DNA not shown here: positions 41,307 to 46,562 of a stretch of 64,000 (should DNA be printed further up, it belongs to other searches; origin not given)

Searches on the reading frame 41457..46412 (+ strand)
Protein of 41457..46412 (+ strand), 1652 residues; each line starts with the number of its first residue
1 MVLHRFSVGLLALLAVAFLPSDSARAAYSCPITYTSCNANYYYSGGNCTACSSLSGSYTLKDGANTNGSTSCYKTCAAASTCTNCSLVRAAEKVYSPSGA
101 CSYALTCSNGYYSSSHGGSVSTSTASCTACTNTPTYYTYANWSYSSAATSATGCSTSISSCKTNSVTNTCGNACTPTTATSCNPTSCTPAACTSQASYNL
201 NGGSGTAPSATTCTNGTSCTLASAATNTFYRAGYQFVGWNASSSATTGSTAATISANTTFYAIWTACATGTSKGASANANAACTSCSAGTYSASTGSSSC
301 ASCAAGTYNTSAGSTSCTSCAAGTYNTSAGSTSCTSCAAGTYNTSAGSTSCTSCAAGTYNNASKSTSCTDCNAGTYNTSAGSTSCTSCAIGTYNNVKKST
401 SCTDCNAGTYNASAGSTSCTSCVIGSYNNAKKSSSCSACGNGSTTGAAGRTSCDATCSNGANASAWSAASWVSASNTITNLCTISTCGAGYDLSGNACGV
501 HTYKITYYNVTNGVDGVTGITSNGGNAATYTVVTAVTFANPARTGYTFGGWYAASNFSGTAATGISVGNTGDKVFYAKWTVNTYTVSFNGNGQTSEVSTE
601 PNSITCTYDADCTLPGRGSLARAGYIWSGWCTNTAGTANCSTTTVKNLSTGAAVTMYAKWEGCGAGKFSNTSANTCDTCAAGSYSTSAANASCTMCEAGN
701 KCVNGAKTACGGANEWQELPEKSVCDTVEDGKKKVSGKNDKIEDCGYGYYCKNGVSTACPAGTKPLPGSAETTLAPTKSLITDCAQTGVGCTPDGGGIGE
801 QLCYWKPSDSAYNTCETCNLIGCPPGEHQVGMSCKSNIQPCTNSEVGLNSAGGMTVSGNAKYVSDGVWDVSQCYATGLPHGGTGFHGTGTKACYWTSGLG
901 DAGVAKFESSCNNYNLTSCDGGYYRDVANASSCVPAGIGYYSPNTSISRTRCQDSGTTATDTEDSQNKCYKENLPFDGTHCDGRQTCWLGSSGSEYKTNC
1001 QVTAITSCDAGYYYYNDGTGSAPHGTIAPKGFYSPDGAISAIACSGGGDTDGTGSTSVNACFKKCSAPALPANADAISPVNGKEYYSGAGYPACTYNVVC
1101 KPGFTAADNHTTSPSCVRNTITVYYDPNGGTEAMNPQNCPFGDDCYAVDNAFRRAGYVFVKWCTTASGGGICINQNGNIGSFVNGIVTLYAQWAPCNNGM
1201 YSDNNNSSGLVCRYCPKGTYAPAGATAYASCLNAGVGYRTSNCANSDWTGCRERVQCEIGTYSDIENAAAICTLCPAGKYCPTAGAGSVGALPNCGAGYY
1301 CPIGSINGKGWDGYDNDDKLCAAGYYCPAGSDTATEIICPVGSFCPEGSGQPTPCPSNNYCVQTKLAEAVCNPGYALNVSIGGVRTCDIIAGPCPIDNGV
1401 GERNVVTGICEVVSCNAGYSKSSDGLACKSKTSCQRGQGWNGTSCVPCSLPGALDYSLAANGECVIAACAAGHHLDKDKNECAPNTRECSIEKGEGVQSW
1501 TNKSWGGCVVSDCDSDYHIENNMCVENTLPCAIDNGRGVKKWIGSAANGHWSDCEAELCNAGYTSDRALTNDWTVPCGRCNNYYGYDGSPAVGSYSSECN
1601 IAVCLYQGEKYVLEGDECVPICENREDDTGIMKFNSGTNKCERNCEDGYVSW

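Call 14: search_protein_families(library=pfam, proteins=[window:41457-46412:+], max_evalue=0.001)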
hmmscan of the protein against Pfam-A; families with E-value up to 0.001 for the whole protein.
window:41457-46412:+ (1652 aa): 2 families
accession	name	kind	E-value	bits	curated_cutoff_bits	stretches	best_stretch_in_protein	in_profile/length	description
PF09479.16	Flg_new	-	9e-30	103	27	4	584-659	1-65/65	Listeria-Bacteroides repeat domain (List_Bact_rpt)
PF07699.19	Ephrin_rec_like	-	6.4e-22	77.5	23.1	6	306-354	1-48/48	Tyrosine-protein kinase ephrin type A/B receptor-like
